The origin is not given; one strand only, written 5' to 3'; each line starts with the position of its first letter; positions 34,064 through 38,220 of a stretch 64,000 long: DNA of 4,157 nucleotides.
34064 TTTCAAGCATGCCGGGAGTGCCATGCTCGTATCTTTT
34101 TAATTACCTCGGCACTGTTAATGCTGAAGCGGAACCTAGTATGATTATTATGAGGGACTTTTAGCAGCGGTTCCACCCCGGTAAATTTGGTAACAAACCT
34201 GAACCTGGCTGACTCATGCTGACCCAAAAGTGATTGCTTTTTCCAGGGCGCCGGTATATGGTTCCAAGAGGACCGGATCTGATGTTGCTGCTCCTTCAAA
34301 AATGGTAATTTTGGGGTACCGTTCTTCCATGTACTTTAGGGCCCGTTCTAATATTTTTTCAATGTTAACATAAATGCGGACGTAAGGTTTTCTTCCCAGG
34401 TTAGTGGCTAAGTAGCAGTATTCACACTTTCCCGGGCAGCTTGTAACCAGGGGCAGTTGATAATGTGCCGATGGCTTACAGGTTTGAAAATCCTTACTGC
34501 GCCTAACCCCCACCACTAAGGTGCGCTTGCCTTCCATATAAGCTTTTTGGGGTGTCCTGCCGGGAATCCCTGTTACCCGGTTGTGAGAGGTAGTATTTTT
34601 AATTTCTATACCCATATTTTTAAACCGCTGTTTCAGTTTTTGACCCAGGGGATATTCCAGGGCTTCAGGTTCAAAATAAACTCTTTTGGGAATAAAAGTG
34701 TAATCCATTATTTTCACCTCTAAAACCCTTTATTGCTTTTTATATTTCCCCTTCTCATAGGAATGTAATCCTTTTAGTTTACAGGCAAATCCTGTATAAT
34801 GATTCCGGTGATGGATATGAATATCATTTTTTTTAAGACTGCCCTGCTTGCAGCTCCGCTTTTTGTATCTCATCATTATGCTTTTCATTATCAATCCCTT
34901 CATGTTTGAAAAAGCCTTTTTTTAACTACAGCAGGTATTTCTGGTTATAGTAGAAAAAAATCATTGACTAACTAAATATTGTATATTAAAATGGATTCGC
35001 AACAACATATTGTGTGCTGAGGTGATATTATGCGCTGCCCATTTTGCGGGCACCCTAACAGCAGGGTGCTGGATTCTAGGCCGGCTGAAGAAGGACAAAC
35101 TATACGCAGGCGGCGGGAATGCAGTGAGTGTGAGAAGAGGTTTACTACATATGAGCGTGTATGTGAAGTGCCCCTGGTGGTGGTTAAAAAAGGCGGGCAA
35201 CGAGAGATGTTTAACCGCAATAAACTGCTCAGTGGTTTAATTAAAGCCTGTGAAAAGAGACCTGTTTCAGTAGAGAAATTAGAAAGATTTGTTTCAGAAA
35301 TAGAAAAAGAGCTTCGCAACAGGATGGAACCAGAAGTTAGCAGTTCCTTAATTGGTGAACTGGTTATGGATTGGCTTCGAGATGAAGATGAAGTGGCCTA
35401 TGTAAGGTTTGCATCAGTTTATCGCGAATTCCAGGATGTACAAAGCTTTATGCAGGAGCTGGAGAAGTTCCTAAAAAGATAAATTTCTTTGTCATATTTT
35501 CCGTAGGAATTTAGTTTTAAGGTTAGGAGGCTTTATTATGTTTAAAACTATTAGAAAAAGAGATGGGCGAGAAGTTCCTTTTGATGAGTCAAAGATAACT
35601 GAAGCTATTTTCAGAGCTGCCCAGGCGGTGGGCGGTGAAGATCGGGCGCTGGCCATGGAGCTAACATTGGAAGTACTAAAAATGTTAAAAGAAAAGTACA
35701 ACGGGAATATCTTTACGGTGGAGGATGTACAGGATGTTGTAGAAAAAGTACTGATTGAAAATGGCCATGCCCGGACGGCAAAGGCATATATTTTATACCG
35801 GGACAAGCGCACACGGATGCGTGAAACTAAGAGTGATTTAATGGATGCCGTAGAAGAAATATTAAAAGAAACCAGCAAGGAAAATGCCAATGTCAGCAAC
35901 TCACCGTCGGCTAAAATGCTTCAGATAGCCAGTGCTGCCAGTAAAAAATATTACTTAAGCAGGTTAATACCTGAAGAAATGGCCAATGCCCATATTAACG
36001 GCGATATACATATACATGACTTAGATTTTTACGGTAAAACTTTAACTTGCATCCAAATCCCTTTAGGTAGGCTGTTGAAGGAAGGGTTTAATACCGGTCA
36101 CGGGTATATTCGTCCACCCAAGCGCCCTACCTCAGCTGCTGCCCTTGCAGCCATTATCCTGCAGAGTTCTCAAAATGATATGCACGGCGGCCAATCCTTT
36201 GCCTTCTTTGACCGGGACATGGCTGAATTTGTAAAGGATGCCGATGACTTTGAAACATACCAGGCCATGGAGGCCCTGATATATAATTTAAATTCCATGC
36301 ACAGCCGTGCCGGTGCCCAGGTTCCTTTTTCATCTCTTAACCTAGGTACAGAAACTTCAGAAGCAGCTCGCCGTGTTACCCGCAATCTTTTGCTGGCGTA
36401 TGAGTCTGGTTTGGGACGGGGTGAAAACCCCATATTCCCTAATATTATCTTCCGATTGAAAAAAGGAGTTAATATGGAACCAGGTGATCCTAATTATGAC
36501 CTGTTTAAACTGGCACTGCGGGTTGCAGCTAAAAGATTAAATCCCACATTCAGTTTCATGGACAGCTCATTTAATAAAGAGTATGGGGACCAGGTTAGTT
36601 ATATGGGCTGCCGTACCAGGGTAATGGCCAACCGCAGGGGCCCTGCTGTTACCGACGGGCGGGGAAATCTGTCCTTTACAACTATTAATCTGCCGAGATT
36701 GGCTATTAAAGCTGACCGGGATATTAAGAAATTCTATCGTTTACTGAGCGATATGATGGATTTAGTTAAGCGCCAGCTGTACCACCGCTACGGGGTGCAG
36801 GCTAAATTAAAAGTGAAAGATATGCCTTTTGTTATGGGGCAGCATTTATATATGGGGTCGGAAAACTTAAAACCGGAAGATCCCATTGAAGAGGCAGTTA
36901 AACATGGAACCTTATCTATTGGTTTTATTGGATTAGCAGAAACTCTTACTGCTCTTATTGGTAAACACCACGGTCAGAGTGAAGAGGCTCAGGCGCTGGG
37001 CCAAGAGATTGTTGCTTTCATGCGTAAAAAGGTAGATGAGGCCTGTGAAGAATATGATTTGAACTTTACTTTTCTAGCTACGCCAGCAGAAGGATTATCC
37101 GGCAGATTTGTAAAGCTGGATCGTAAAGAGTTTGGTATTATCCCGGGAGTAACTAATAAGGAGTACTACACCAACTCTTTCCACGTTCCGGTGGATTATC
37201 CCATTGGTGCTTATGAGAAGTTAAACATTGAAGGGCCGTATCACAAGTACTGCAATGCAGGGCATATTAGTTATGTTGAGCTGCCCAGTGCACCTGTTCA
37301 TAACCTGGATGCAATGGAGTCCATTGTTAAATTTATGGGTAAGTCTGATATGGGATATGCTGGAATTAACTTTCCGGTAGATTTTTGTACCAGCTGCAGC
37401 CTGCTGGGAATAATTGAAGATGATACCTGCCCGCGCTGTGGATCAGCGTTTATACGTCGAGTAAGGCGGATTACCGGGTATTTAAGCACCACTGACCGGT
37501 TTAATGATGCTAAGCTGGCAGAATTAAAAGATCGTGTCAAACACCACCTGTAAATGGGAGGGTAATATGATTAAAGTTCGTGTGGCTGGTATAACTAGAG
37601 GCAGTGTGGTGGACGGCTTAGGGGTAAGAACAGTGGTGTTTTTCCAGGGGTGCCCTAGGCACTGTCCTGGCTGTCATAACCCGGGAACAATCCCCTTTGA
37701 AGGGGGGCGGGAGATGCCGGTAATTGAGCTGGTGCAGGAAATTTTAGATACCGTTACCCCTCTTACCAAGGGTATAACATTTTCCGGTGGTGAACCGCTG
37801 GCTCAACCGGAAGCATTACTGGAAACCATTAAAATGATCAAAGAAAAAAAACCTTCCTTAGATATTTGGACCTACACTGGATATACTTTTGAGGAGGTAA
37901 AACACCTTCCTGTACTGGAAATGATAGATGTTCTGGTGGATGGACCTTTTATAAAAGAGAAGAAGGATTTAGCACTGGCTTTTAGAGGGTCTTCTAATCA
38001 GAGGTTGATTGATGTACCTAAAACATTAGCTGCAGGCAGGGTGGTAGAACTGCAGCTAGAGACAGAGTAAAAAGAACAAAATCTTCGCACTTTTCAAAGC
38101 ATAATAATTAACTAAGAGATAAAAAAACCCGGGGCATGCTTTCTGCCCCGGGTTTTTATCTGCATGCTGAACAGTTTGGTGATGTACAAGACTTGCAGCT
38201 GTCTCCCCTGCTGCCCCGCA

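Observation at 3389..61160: Modular, co-oriented intergenic repeat family (core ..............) found almost always just downstream of intrinsic terminators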

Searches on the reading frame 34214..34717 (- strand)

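Call 67: search_protein_families(library=pfam, proteins=[window:34214-34717:-], max_evalue=0.001)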
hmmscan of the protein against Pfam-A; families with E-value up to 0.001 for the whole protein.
window:34214-34717:- (167 aa): 1 family
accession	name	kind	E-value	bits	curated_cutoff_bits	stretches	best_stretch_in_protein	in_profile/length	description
PF20903.3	SPL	-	2.7e-66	224.2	27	1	8-164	1-157/338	Spore photoproduct lyase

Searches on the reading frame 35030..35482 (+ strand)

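Call 67: search_protein_families(library=pfam, proteins=[window:35030-35482:+], max_evalue=0.001)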
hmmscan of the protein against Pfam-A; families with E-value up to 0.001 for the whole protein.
window:35030-35482:+ (150 aa): 2 families
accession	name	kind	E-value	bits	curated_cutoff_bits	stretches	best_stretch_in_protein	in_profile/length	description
PF03477.21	ATP-cone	-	2.1e-22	79.9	25.8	1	50-136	2-87/88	ATP cone domain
PF22811.2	Zn_ribbon_NrdR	-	3.5e-22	78.5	27.2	1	1-42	1-42/42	Transcriptional repressor NrdR-like, N-terminal domain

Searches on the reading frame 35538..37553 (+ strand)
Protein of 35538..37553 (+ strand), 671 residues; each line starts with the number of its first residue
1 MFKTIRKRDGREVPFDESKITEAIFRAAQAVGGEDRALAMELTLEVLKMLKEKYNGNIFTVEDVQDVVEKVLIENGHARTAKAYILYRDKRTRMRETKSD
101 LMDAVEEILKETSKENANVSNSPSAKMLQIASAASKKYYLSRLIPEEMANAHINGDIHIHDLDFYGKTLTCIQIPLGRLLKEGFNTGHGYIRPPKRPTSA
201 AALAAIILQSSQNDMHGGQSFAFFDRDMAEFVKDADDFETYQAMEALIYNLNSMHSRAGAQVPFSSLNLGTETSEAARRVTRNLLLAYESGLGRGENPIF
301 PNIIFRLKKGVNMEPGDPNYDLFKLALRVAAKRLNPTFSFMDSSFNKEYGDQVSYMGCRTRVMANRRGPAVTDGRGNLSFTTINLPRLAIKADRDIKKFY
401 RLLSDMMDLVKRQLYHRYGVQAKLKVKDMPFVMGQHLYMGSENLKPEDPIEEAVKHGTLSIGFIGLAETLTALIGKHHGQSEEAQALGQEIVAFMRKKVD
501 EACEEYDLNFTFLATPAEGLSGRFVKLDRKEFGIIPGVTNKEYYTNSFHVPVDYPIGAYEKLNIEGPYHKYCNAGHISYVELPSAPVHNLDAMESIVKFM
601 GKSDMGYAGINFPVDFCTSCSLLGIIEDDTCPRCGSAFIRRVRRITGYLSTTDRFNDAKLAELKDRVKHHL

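Call 67: search_protein_families(library=pfam, proteins=[window:35538-37553:+], max_evalue=0.001)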
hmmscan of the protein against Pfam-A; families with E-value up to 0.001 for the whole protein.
window:35538-37553:+ (671 aa): 4 families
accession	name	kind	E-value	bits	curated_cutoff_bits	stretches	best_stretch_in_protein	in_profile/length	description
PF13597.11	NRDD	-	1.1e-198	661.9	26.2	1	115-669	1-562/562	Anaerobic ribonucleoside-triphosphate reductase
PF03477.21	ATP-cone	-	2.4e-24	86.1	25.8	1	4-92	2-87/88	ATP cone domain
PF11230.13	YjjI-like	-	9.8e-06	24.6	23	1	401-605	237-428/485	Glycyl radical enzyme YjjI-like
PF01228.26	Gly_radical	-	0.0007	20.5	22.2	0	558-649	7-102/106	Glycine radical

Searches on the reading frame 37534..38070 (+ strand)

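Call 67: search_protein_families(library=pfam, proteins=[window:37534-38070:+], max_evalue=0.001)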
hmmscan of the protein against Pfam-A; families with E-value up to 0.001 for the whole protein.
window:37534-38070:+ (178 aa): 2 families
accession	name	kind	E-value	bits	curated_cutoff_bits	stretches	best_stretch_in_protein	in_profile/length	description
PF13353.11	Fer4_12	-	1.7e-40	138.9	22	1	26-159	1-137/137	4Fe-4S single cluster domain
PF04055.27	Radical_SAM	-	2.9e-11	44.3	29.5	1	34-118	1-84/166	Radical SAM superfamily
